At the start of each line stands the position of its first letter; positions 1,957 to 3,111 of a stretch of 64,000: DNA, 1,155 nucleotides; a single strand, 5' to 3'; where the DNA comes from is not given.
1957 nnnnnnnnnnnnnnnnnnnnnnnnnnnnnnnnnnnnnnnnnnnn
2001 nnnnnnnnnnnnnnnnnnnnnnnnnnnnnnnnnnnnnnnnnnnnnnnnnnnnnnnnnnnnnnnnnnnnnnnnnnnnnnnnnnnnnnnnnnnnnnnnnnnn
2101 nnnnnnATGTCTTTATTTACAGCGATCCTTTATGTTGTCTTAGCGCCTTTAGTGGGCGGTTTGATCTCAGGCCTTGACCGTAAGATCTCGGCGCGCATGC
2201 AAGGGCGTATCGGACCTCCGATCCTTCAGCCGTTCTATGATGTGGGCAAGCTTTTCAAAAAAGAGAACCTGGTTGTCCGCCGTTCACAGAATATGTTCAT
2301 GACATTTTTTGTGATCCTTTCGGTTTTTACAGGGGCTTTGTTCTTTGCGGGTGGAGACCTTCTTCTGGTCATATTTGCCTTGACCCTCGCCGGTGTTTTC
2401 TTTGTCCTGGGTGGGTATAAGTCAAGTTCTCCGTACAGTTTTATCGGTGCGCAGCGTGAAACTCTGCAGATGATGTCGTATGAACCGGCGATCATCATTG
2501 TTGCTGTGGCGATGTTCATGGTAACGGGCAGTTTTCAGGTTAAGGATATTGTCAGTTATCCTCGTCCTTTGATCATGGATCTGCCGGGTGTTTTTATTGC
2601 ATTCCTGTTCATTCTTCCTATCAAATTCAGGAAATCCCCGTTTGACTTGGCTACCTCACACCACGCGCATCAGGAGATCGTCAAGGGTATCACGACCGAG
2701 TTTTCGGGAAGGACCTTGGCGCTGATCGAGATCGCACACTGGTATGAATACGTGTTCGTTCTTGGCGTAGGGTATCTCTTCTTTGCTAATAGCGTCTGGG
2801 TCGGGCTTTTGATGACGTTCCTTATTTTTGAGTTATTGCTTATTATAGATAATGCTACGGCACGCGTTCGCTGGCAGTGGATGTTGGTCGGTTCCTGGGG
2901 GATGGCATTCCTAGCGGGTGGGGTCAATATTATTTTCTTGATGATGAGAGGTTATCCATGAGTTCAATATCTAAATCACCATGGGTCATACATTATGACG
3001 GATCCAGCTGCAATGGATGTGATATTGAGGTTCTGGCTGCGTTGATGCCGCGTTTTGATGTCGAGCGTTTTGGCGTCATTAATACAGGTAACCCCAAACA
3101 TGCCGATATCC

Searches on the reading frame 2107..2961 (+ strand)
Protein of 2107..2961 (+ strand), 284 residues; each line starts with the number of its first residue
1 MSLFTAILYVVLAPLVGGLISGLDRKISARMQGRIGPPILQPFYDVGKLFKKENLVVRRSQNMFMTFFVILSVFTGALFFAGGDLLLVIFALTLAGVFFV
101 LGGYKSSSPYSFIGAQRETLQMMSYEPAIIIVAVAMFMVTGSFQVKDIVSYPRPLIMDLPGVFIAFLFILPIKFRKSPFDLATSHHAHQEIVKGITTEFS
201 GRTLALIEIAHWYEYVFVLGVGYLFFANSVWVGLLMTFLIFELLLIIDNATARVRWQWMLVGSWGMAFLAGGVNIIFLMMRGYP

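Call 55: find_encoding_contigs(protein=window:2107-2961:+, flank=10000, max_places=1)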
Protein window:2107-2961:+ (284 aa): no gene with exactly this product is on record in the collection.
